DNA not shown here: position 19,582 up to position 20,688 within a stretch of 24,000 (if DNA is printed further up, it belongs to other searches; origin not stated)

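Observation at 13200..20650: Complete sgc-type orphan PTS locus (all seven E. coli sgcXBCQAER families) expanded by SIS and NagB-like enzymes, on a lower-GC segment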

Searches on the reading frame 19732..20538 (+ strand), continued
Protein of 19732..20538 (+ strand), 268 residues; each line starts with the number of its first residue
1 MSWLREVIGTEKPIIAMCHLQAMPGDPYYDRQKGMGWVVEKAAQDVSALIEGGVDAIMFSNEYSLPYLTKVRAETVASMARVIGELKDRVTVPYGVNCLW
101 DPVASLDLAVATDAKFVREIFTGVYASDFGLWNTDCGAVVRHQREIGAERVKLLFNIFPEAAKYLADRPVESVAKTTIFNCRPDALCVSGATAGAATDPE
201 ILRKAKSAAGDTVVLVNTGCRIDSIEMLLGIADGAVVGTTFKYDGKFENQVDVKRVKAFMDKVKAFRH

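Call 46: search_protein_families(library=ncbifam, proteins=[L020:12197-13861:+, L042:7252-8808:+, L007:8451-10004:+, L020:13991-15082:+, L042:10870-11940:+, L049:10785-12020:+, L049:16904-17830:+, L038:8986-9972:+], max_evalue=1e-8)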
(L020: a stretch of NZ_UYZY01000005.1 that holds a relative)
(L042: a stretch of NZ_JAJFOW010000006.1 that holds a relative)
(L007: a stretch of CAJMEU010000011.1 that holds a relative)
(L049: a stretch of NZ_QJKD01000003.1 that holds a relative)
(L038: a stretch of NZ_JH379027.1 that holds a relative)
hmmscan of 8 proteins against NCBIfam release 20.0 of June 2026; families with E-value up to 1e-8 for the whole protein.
L020:12197-13861:+ (554 aa): 9 families
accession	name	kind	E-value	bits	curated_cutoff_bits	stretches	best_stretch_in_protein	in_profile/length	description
NF003154.0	PRK04123.1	equivalog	1e-171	572.5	428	1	2-550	3-550/554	ribulokinase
TIGR01234.1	L-ribulokinase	equivalog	4.9e-162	540.4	583.25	1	3-541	1-533/536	ribulokinase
TIGR01315.1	5C_CHO_kinase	subfamily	1.1e-50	172.9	408.7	1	58-534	43-533/541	FGGY family pentulose kinase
TIGR01312.1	XylB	equivalog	1.6e-47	162.1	380.25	1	6-535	1-480/481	xylulokinase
NF008187.0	PRK10939.1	equivalog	3.6e-24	85.3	528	1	160-534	138-499/521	autoinducer-2 kinase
TIGR01314.1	gntK_FGGY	equivalog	6.6e-21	74.4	648.55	1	124-527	97-482/505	gluconokinase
TIGR01311.1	glycerol_kin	equivalog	1.6e-20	72.9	590.35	1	377-496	340-452/496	glycerol kinase GlpK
NF000756.0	PRK00047.1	subfamily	1.4e-16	59.8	498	1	392-488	357-453/502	glycerol kinase GlpK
NF011601.0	PRK15027.1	equivalog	6.3e-16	57.8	912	1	152-490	120-439/484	xylulokinase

L042:7252-8808:+ (518 aa): 12 families
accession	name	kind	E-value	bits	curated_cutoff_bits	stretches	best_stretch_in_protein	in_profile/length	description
TIGR01312.1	XylB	equivalog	3.9e-92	309.3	380.25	1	9-509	1-481/481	xylulokinase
TIGR01314.1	gntK_FGGY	equivalog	1.8e-56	191.7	648.55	1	7-508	1-490/505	gluconokinase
NF008187.0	PRK10939.1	equivalog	6.2e-55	186.8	528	1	5-516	3-508/521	autoinducer-2 kinase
NF011601.0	PRK15027.1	equivalog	2.1e-54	184.7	912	1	9-515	3-483/484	xylulokinase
NF000756.0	PRK00047.1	subfamily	1.4e-47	162.1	498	1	5-513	4-496/502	glycerol kinase GlpK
NF003154.0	PRK04123.1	equivalog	3.2e-47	161.5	428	1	6-511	4-537/554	ribulokinase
TIGR01311.1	glycerol_kin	equivalog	9.8e-46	156.1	590.35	2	7-319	2-318/496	glycerol kinase GlpK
TIGR01234.1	L-ribulokinase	equivalog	4.3e-45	154.5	583.25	1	7-509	2-528/536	ribulokinase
TIGR01315.1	5C_CHO_kinase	subfamily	1.6e-41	142.6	408.7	1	8-513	2-539/541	FGGY family pentulose kinase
TIGR02628.1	fuculo_kin_coli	equivalog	1.5e-26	93.4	470.9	2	9-278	4-264/465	L-fuculokinase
NF007925.0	PRK10640.1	equivalog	2.3e-12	46.1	639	0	83-204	76-195/489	rhamnulokinase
TIGR02627.1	rhamnulo_kin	equivalog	1.9e-11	43.2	527.95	0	91-226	78-212/454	rhamnulokinase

L007:8451-10004:+ (517 aa): 10 families
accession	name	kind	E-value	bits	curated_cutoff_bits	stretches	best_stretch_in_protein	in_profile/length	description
TIGR01312.1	XylB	equivalog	1.9e-73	247.6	380.25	1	110-501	85-480/481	xylulokinase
NF003154.0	PRK04123.1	equivalog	1.3e-62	212.3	428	1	130-504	144-537/554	ribulokinase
TIGR01315.1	5C_CHO_kinase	subfamily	5.8e-51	173.8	408.7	1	27-485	2-517/541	FGGY family pentulose kinase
TIGR01234.1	L-ribulokinase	equivalog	4.1e-46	157.8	583.25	1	127-502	139-528/536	ribulokinase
NF011601.0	PRK15027.1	equivalog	3.6e-41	141.1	912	1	27-503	2-478/484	xylulokinase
NF008187.0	PRK10939.1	equivalog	8.7e-37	126.9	528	1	132-503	125-502/521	autoinducer-2 kinase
TIGR01314.1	gntK_FGGY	equivalog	9.3e-32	110.2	648.55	1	27-494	2-483/505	gluconokinase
TIGR02628.1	fuculo_kin_coli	equivalog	7e-29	101.1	470.9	1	149-482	136-464/465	L-fuculokinase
TIGR01311.1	glycerol_kin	equivalog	1.1e-28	99.9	590.35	1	26-484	2-474/496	glycerol kinase GlpK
NF000756.0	PRK00047.1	subfamily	3.9e-24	84.8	498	1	315-483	309-474/502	glycerol kinase GlpK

L020:13991-15082:+ (363 aa): 4 families
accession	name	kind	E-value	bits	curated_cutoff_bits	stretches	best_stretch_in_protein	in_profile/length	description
TIGR02637.1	RhaS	equivalog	1e-39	136.6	342.25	1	63-348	1-288/302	rhamnose ABC transporter substrate-binding protein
NF011937.0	PRK15408.1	equivalog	8.2e-27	94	384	1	79-347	46-311/340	autoinducer 2 ABC transporter substrate-binding protein LsrB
NF007254.0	PRK09701.1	equivalog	2.6e-17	63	335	1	62-314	26-284/311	D-allose transporter substrate-binding protein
TIGR02634.1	xylF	equivalog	1.6e-09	37.8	389.55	1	86-190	24-126/302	D-xylose ABC transporter substrate-binding protein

L042:10870-11940:+ (356 aa): 5 families
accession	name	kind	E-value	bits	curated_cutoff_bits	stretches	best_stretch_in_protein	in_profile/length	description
TIGR02637.1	RhaS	equivalog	4.2e-38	131.3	342.25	1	56-354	1-300/302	rhamnose ABC transporter substrate-binding protein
NF011937.0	PRK15408.1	equivalog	2.1e-33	115.7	384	1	54-334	28-306/340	autoinducer 2 ABC transporter substrate-binding protein LsrB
NF007254.0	PRK09701.1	equivalog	3.5e-16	59.3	335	1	53-306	24-284/311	D-allose transporter substrate-binding protein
TIGR02634.1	xylF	equivalog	1.5e-15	57.6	389.55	1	81-322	26-268/302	D-xylose ABC transporter substrate-binding protein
NF007680.0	PRK10355.1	equivalog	1.9e-12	47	504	1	80-323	52-296/331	D-xylose ABC transporter substrate-binding protein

L049:10785-12020:+ (411 aa): 1 family
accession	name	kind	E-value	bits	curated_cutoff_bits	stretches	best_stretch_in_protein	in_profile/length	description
TIGR01728.1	SsuA_fam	subfamily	1.1e-14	54.4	163.5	1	87-328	10-237/290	aliphatic sulfonate ABC transporter substrate-binding protein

L049:16904-17830:+ (308 aa): 6 families
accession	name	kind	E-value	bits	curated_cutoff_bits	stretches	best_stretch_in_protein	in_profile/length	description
NF009688.0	PRK13209.1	subfamily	4.5e-27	94.8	317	2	8-113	8-115/286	L-ribulose-5-phosphate 3-epimerase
NF009689.0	PRK13210.1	subfamily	1.9e-26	92.9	200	2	10-110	6-108/286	L-ribulose-5-phosphate 3-epimerase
TIGR00542.1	hxl6Piso_put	equivalog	1.7e-19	70.2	272.15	1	9-110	4-107/279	L-ribulose-5-phosphate 3-epimerase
NF041099.2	keto_glucon_epim_IolO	equivalog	7.1e-15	55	300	0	154-299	126-267/269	5-keto-L-gluconate epimerase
NF051856.1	PsicseEpim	equivalog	2.2e-13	50.6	300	1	8-277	1-244/287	D-psicose 3-epimerase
TIGR04379.1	myo_inos_iolE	equivalog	2.4e-09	37.2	290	0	156-278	129-266/290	myo-inosose-2 dehydratase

L038:8986-9972:+ (328 aa): 3 families
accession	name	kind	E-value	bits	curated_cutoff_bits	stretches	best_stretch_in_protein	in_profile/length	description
NF045706.1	PhFuoseLconase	equivalog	1e-81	274.7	630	1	12-326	3-326/332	phospho-furanose lactonase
NF007373.0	PRK09875.1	equivalog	1.9e-50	172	486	1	26-324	6-291/292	phosphotriesterase-related protein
NF041153.1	organophos_OPH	equivalog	1.4e-24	86.9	500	1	12-241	35-253/365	organophosphate hydrolase OPH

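Call 81: search_protein_families(library=pfam, proteins=[L056:5346-6131:+, L056:6128-6877:+, L056:6887-7723:+, L056:7738-9045:+, L056:9091-9966:+, L063:7491-8273:+, L063:8306-9940:+, L063:10836-11444:+, L043:15083-15862:+, L037:11522-12205:+], max_evalue=0.00001)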
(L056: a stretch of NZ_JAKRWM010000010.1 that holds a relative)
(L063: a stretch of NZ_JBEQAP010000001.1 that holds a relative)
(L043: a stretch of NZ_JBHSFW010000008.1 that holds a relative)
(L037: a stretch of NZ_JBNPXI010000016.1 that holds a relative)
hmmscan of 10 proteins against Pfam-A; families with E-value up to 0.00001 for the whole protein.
L056:5346-6131:+ (261 aa): 3 families
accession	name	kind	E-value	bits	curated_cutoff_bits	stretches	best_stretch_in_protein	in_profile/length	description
PF00106.31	adh_short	-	9.3e-63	211.7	26.6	1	9-202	1-194/195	short chain dehydrogenase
PF13561.12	adh_short_C2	-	2.9e-61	207.5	27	1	18-257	6-234/236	Enoyl-(Acyl carrier protein) reductase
PF08659.16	KR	-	1.5e-12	48.2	22.6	1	12-161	4-153/180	KR domain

L056:6128-6877:+ (249 aa): 3 families
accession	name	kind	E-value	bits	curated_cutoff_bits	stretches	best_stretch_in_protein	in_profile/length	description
PF00702.32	Hydrolase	-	2e-20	74.4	26.4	1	13-217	1-191/191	haloacid dehalogenase-like hydrolase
PF13419.12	HAD_2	-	1e-16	62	23.8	1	112-217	68-172/178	Haloacid dehalogenase-like hydrolase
PF13242.12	Hydrolase_like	-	1.6e-07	31.6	22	1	179-226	3-51/75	HAD-hyrolase-like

L056:6887-7723:+ (278 aa): 1 family
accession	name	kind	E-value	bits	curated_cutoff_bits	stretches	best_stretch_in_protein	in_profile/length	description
PF00528.27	BPD_transp_1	-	1.1e-23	84.4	26.4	1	89-272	1-182/184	Binding-protein-dependent transport system inner membrane component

L056:7738-9045:+ (435 aa): 2 families
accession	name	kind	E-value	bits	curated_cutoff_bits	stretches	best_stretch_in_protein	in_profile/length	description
PF01547.30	SBP_bac_1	-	3e-42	146.1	26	1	53-348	5-302/307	Bacterial extracellular solute-binding protein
PF13416.11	SBP_bac_8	-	1.8e-24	87.5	27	1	58-379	1-276/279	Bacterial extracellular solute-binding protein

L056:9091-9966:+ (291 aa): 1 family
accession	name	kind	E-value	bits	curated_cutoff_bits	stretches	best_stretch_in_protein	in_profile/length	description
PF00528.27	BPD_transp_1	-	2.6e-18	66.9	26.4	1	84-281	3-175/184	Binding-protein-dependent transport system inner membrane component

L063:7491-8273:+ (260 aa): 4 families
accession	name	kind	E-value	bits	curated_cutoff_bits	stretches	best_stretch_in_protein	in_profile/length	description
PF00106.31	adh_short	-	1.2e-66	224.3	26.6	1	7-201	1-194/195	short chain dehydrogenase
PF13561.12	adh_short_C2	-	5.4e-66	223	27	1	13-258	1-236/236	Enoyl-(Acyl carrier protein) reductase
PF08659.16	KR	-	4.5e-15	56.5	22.6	1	9-160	3-153/180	KR domain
PF01370.27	Epimerase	-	2.7e-06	27.4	20.9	1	10-114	2-94/240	NAD dependent epimerase/dehydratase family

L063:8306-9940:+ (544 aa): 1 family
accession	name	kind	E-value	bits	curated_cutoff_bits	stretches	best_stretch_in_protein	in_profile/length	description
PF01019.26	G_glu_transpept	-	3.6e-154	514.8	27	1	44-539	2-512/512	Gamma-glutamyltranspeptidase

L063:10836-11444:+ (202 aa): 1 family
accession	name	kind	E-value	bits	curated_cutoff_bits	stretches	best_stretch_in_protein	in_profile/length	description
PF07081.18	DUF1349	-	1e-46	159.3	32.4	1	18-191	1-177/179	Protein of unknown function (DUF1349)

L043:15083-15862:+ (259 aa): 4 families
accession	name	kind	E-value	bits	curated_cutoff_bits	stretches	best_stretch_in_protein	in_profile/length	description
PF08282.18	Hydrolase_3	-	7.2e-65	219.7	20.9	1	7-253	1-255/255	haloacid dehalogenase-like hydrolase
PF00702.32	Hydrolase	-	5.2e-14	53.5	26.4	0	22-67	99-145/191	haloacid dehalogenase-like hydrolase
PF05116.19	S6PP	-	1.9e-13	51.1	20.3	1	176-238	156-219/247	Sucrose-6F-phosphate phosphohydrolase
PF12710.13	HAD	-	3.2e-06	28.1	27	0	23-87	87-155/189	haloacid dehalogenase-like hydrolase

L037:11522-12205:+ (227 aa): 2 families
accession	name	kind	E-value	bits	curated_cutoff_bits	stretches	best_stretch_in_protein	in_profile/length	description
PF06888.18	Put_Phosphatase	-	2.6e-06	27.5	27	1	5-190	3-208/234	Putative Phosphatase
PF12710.13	HAD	-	6e-06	27.2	27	0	6-170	2-188/189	haloacid dehalogenase-like hydrolase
